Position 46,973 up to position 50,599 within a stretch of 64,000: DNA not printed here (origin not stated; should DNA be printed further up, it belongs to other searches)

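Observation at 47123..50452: Full-length but highly divergent PEP-carboxylase-like protein with an altered catalytic loop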

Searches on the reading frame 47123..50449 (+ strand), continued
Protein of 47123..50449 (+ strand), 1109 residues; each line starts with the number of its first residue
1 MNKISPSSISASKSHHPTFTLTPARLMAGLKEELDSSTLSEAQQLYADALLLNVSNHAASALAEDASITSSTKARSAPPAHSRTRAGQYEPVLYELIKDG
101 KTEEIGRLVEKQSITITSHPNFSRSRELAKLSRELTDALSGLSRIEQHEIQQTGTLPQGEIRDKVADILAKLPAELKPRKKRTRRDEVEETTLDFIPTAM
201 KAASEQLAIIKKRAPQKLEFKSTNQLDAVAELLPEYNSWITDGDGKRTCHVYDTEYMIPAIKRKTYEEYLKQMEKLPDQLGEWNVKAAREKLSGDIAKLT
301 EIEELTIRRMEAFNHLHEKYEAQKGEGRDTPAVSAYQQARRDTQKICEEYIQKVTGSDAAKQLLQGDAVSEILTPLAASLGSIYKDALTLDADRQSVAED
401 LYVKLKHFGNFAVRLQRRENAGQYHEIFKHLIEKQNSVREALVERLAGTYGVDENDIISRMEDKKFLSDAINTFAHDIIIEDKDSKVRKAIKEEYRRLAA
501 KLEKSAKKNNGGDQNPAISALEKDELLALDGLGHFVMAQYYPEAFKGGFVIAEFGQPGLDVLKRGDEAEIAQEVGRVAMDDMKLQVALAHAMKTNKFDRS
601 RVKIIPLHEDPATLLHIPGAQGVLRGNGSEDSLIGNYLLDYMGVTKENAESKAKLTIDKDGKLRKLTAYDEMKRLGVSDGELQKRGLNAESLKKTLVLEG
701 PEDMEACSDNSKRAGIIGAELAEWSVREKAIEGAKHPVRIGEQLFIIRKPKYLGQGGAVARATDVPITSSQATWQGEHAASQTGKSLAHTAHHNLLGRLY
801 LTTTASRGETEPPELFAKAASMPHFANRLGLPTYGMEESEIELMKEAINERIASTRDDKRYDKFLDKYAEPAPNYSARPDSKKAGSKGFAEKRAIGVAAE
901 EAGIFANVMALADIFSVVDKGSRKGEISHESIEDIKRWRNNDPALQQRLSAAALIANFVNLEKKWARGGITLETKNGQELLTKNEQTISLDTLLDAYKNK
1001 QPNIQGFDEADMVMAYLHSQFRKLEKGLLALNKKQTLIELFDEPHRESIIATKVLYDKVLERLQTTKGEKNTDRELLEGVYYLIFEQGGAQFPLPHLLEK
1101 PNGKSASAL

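Call 72: find_encoding_contigs(protein=P0012, flank=10000, max_places=1)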
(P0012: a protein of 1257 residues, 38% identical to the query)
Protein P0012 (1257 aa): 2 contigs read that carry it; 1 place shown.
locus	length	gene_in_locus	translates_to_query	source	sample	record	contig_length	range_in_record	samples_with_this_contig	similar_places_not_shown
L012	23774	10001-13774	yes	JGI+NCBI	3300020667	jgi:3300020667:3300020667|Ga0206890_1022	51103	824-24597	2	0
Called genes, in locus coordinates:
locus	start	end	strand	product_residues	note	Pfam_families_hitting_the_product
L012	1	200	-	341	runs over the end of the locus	?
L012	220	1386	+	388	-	PF09839:DUF2066 (weak)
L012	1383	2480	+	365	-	PF01594:AI-2E_transport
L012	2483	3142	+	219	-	PF22688:Hda_lid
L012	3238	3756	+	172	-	PF00072:Response_reg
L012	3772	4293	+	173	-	-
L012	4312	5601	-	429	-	PF05977:MFS_3, PF07690:MFS_1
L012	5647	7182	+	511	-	PF09852:DUF2079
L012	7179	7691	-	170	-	PF00300:His_Phos_1 (faint)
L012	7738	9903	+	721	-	PF13089:PP_kinase_N, PF13091:PLDc_2 (faint), PF02503:PP_kinase, PF17941:PP_kinase_C_1, PF13090:PP_kinase_C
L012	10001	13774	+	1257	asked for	-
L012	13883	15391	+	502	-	PF02541:Ppx-GppA, PF21697:Ppx_C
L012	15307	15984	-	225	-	PF03588:Leu_Phe_trans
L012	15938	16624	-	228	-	PF03009:GDPD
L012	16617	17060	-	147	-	PF01220:DHquinase_II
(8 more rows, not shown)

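Call 73: find_encoding_contigs(protein=P0010, flank=10000, max_places=1)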
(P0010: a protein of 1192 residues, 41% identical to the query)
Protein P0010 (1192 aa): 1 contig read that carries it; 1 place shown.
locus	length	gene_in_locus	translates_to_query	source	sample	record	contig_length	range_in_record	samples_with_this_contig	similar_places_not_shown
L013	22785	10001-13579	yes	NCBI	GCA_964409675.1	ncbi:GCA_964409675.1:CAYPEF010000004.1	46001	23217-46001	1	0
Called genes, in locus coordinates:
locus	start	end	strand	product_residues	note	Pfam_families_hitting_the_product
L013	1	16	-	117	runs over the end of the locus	-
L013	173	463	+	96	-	PF04956:TrbC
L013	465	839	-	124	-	PF11969:DcpS_C, PF01230:HIT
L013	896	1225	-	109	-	PF01503:PRA-PH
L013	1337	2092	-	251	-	PF00977:His_biosynth, PF01207:Dus (faint), PF02581:TMP-TENI (faint), PF03060:NMO (faint)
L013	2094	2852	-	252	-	PF00977:His_biosynth, PF01207:Dus (weak)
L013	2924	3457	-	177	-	PF00583:Acetyltransf_1, PF13673:Acetyltransf_10, PF13508:Acetyltransf_7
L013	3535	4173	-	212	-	PF00117:GATase, PF01174:SNO (faint)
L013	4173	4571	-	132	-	PF10947:DUF2628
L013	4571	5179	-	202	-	PF00475:IGPD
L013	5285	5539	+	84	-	PF07704:PSK_trans_fac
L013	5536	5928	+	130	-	PF01850:PIN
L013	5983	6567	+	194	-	PF00227:Proteasome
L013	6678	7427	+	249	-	-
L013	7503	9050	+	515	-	PF03023:MurJ, PF01554:MatE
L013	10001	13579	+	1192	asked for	-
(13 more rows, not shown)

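Call 74: find_encoding_contigs(protein=P0003, flank=10000, max_places=1)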
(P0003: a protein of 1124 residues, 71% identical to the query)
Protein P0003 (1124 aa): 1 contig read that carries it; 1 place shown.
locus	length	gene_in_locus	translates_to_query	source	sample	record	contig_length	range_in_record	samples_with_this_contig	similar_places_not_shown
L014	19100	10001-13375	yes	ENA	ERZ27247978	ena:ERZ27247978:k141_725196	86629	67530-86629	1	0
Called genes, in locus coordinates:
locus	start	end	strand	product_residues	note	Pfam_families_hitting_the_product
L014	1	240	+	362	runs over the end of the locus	PF03446:NAD_binding_2 (weak), PF03807:F420_oxidored, PF02153:PDH_N, PF20463:PDH_C (weak)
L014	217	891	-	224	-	PF00702:Hydrolase, PF12710:HAD, PF13419:HAD_2, PF13242:Hydrolase_like (weak)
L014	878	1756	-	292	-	PF01063:Aminotran_4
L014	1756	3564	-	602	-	PF00535:Glycos_transf_2, PF13641:Glyco_tranf_2_3, PF01370:Epimerase (weak)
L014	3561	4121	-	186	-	PF00908:dTDP_sugar_isom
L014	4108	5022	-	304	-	PF01370:Epimerase, PF04321:RmlD_sub_bind, PF16363:GDP_Man_Dehyd (weak)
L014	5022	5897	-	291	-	PF00483:NTP_transferase, PF12804:NTP_transf_3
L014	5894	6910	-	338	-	PF00106:adh_short (faint), PF01073:3Beta_HSD, PF01370:Epimerase, PF02719:Polysacc_synt_2, PF04321:RmlD_sub_bind, PF07993:NAD_binding_4 (weak), PF16363:GDP_Man_Dehyd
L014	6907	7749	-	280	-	PF13103:TonB_2, PF03544:TonB_C (weak)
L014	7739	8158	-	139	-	PF02472:ExbD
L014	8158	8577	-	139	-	PF02472:ExbD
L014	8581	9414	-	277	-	PF01618:MotA_ExbB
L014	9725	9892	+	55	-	-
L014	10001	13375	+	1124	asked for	-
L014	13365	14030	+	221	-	PF00849:PseudoU_synth_2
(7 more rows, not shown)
